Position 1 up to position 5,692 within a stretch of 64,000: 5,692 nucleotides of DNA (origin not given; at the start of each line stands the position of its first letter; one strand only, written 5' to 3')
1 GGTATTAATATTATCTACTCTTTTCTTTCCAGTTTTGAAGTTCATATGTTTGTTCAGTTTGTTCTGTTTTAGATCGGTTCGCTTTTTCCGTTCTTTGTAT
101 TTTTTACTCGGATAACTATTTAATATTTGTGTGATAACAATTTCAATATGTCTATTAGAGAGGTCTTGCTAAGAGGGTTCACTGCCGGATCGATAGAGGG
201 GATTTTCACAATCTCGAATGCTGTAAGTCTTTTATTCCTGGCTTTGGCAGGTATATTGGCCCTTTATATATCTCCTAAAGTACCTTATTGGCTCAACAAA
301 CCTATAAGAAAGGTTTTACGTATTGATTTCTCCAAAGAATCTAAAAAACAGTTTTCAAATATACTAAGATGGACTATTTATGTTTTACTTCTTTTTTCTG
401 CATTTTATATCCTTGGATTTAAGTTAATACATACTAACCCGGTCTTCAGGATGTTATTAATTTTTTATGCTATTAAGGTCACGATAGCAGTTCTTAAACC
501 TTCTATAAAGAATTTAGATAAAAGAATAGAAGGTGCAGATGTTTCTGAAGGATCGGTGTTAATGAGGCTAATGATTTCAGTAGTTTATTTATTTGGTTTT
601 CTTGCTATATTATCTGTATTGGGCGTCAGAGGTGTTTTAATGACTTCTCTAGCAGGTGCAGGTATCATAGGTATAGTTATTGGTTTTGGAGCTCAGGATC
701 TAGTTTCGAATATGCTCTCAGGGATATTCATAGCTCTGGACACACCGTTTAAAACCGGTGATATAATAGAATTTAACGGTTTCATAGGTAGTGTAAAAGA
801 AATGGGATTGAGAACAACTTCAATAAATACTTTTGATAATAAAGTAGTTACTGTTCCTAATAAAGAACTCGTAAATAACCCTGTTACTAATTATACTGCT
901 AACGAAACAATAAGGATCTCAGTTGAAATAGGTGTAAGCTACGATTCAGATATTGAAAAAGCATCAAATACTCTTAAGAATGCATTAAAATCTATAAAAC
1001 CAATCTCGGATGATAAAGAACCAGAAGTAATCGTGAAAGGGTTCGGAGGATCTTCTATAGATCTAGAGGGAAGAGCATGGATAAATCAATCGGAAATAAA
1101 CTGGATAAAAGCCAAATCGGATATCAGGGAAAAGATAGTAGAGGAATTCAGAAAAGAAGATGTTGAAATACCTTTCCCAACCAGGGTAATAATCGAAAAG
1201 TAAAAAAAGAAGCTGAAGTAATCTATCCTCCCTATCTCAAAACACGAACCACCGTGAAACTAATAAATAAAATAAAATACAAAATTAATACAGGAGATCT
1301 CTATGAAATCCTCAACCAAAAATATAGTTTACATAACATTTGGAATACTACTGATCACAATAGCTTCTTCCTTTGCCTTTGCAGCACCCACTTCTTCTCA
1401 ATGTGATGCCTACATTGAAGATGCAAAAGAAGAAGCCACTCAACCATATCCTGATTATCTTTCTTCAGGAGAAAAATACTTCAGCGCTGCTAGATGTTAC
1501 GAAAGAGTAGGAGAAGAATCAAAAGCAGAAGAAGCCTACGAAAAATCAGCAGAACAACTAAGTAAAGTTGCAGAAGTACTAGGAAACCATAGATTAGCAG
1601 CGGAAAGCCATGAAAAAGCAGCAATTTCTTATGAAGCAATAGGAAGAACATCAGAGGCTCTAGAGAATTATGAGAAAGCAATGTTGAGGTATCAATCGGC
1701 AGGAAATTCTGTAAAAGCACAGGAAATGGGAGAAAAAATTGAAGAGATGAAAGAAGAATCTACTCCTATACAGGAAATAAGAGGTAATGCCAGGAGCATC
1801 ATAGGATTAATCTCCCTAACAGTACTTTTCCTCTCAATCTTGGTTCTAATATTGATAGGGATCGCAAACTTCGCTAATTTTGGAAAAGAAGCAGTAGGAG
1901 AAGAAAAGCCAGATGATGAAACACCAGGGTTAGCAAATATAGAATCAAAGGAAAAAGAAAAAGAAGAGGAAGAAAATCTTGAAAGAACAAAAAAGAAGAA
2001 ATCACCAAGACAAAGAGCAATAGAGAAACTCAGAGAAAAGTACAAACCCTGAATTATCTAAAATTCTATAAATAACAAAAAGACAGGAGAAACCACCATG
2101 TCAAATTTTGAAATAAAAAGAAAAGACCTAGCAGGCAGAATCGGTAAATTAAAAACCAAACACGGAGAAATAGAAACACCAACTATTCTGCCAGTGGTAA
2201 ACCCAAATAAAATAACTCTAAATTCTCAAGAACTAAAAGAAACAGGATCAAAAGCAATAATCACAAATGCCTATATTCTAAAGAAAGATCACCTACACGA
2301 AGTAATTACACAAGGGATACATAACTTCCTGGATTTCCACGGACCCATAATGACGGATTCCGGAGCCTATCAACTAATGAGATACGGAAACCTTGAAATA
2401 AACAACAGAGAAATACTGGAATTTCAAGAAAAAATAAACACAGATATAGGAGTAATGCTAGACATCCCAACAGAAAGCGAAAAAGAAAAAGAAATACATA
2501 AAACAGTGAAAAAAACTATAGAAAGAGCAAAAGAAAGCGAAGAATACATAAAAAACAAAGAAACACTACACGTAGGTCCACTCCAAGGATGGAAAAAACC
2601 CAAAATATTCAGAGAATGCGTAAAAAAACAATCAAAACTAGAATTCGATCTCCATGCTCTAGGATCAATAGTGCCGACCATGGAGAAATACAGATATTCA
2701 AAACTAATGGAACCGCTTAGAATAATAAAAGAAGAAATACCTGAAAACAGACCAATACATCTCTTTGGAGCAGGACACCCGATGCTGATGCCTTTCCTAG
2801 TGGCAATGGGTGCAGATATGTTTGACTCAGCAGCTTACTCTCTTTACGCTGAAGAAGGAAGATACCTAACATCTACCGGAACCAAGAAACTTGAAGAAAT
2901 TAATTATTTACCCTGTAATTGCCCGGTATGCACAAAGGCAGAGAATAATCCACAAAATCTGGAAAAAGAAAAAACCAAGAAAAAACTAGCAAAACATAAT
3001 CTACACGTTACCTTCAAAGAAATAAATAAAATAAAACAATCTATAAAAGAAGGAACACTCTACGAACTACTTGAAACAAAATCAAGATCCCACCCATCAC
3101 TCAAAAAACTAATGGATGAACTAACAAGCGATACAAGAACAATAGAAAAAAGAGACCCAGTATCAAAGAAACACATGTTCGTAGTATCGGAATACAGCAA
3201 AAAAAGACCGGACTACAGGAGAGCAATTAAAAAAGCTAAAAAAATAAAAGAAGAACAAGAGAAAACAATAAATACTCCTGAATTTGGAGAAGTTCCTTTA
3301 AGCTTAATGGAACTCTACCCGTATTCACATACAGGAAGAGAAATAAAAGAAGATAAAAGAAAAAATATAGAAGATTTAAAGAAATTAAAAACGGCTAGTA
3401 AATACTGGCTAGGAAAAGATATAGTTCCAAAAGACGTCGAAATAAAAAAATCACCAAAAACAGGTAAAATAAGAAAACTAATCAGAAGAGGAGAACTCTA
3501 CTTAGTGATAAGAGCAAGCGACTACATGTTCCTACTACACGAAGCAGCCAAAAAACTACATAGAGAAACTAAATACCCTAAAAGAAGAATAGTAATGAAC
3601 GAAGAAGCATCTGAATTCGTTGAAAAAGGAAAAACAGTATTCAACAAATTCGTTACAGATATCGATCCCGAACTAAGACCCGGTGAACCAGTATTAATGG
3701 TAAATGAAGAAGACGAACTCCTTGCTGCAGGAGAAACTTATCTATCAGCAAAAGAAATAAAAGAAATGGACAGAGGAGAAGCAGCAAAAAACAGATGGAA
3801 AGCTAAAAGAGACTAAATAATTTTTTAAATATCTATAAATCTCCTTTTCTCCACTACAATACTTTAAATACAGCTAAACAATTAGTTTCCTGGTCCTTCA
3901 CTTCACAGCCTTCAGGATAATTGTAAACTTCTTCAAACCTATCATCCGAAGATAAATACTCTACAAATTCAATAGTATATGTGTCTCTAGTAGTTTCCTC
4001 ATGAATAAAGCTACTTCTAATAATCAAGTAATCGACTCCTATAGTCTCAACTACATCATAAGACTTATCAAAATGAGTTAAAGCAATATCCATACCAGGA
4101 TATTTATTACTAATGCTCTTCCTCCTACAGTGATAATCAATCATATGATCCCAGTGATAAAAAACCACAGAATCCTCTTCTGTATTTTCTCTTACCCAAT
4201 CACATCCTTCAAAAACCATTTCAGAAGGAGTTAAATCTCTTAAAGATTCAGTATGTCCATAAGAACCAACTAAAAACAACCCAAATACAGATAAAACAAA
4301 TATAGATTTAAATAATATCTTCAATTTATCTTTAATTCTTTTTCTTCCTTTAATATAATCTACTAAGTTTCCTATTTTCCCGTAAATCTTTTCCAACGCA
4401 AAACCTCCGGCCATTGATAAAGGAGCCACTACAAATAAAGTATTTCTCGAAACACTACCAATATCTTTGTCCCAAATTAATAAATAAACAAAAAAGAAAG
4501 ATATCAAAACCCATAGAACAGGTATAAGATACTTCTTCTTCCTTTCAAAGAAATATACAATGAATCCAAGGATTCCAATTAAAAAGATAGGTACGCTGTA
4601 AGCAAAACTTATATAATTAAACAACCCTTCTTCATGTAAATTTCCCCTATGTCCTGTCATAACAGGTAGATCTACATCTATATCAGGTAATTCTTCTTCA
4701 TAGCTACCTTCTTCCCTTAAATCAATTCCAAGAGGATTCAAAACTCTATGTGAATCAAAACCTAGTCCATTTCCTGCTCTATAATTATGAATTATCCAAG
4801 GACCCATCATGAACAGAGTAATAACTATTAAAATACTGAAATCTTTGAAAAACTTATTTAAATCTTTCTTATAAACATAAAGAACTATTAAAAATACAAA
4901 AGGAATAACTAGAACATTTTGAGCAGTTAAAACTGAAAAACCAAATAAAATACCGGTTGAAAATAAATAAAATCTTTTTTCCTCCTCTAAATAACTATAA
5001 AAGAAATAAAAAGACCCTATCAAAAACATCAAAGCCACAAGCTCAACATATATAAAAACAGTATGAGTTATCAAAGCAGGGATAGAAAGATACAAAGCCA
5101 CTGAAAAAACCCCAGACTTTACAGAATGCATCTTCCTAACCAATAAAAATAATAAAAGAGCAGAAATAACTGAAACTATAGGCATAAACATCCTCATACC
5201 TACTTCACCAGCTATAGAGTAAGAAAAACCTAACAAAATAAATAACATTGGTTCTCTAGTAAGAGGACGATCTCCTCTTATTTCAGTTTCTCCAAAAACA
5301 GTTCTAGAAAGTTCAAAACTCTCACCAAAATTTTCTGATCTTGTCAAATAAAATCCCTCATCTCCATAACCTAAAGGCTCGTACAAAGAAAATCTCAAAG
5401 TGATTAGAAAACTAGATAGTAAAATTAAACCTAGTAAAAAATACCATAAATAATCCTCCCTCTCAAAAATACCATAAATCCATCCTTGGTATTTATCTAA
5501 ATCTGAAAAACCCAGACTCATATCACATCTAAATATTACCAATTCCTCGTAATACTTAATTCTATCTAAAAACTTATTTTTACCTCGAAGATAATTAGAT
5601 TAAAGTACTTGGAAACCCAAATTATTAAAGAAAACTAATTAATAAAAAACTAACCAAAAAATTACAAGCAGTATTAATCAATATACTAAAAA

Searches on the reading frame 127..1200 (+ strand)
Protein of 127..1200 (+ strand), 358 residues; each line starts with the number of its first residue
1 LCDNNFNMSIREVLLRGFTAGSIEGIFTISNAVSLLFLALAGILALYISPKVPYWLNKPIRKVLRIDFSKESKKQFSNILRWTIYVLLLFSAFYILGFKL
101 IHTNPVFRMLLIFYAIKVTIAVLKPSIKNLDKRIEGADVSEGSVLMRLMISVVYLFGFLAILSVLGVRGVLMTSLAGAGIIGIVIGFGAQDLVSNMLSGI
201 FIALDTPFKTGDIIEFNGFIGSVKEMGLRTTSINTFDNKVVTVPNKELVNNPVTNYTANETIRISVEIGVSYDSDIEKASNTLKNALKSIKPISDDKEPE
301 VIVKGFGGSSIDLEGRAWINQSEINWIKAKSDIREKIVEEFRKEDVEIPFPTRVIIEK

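Call 37: search_protein_families(library=pfam, proteins=[window:127-1200:+], max_evalue=0.001)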
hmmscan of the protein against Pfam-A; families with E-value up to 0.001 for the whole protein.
window:127-1200:+ (358 aa): 2 families
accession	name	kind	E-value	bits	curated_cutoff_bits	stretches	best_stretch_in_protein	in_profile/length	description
PF00924.24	MS_channel_2nd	-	9e-25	87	20.2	1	191-257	1-67/68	Mechanosensitive ion channel, beta-domain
PF21082.3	MS_channel_3rd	-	5.4e-15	56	21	1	264-348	1-88/88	Mechanosensitive ion channel MscS, C-terminal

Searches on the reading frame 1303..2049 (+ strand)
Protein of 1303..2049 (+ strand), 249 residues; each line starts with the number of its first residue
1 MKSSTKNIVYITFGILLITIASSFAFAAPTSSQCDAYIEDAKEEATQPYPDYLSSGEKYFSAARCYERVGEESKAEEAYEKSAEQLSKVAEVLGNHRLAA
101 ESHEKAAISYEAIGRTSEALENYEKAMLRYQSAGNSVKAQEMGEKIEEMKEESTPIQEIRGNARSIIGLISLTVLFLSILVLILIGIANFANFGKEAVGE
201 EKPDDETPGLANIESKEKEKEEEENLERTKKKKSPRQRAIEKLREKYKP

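Call 37: search_protein_families(library=pfam, proteins=[window:1303-2049:+], max_evalue=0.001)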
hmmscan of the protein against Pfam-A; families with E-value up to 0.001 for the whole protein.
window:1303-2049:+ (249 aa): 3 families
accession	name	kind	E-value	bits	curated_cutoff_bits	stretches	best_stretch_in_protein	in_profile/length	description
PF13424.12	TPR_12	-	3.3e-07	30.9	30.1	1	88-127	31-72/77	Tetratricopeptide repeat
PF14938.12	SNAP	-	2.9e-05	24.1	25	1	23-152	44-167/282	Soluble NSF attachment protein, SNAP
PF07719.23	TPR_2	-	3.3e-05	24.1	27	0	100-127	1-28/34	Tetratricopeptide repeat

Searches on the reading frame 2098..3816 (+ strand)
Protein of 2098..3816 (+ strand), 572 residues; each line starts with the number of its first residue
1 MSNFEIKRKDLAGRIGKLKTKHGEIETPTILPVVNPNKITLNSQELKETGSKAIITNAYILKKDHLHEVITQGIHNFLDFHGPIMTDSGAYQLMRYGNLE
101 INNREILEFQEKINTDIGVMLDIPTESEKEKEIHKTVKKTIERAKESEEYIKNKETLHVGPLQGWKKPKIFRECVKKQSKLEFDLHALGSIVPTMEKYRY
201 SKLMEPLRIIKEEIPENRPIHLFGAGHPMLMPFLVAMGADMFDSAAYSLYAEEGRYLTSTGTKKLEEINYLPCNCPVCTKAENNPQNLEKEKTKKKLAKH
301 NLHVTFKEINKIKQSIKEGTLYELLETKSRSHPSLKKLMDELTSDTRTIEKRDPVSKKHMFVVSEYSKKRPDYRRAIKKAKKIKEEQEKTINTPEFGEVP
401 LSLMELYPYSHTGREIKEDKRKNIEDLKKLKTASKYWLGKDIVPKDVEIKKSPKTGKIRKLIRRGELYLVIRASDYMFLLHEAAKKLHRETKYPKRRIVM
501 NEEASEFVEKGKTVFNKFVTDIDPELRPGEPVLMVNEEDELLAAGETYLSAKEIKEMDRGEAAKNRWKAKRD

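Call 37: search_protein_families(library=pfam, proteins=[window:2098-3813:+], max_evalue=0.001)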
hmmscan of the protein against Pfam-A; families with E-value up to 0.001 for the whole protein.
window:2098-3813:+ (572 aa): 4 families
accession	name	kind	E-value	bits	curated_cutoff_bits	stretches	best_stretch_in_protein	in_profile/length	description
PF01702.25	TGT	-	1.6e-77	261.5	26.3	1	13-333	3-356/357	Queuine tRNA-ribosyltransferase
PF01472.26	PUA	-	8.5e-16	58.1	24.8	1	497-566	2-71/74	PUA domain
PF14810.12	TGT_C2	-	1e-10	42.1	25.3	1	439-494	16-72/72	Patch-forming domain C2 of tRNA-guanine transglycosylase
PF14809.11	TGT_C1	-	3.3e-06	27.7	25.3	1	354-413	1-61/70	C1 domain of tRNA-guanine transglycosylase dimerisation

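Call 38: find_encoding_contigs(protein=window:2098-3816:+, flank=10000, max_places=1)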
Protein window:2098-3816:+ (572 aa): 3 contigs read that carry it; 1 place shown.
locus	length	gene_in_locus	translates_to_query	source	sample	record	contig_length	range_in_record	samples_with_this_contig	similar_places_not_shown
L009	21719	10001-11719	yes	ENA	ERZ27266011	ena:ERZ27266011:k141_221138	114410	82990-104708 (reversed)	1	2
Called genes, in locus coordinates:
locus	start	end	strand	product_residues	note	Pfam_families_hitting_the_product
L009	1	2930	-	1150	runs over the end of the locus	PF03833:PolC_DP2_N, PF24844:PolC_DP2_central, PF24846:PolC_DP2_cat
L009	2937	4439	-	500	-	PF01336:tRNA_anti-codon (weak), PF00149:Metallophos, PF04042:DNA_pol_E_B, PF12850:Metallophos_2 (faint)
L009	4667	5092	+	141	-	PF00583:Acetyltransf_1, PF13673:Acetyltransf_10 (weak), PF13508:Acetyltransf_7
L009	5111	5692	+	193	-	PF01871:AMMECR1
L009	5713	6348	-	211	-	PF04893:Yip1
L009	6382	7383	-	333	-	PF00579:tRNA-synt_1b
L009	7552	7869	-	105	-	PF03685:UPF0147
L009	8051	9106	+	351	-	PF00924:MS_channel_2nd, PF21082:MS_channel_3rd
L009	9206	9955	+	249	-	PF13424:TPR_12 (faint)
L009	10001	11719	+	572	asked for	PF01702:TGT, PF14809:TGT_C1 (weak), PF14810:TGT_C2, PF01472:PUA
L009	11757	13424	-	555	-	PF13231:PMT_2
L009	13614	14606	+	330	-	PF02355:SecD_SecF_C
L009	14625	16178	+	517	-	PF21760:SecD_1st (weak), PF02355:SecD_SecF_C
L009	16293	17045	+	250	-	PF13481:AAA_25 (weak), PF06745:ATPase, PF23442:DUF7125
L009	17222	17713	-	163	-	PF01864:CarS-like, PF01148:CTP_transf_1 (weak)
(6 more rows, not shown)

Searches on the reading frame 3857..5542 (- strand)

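Call 37: search_protein_families(library=pfam, proteins=[window:3857-5542:-], max_evalue=0.001)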
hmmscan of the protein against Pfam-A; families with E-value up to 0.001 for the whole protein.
window:3857-5542:- (562 aa): 1 family
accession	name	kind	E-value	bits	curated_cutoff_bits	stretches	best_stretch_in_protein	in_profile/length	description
PF13231.12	PMT_2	-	1.3e-11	45.4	26.1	1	98-251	4-159/160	Dolichyl-phosphate-mannose-protein mannosyltransferase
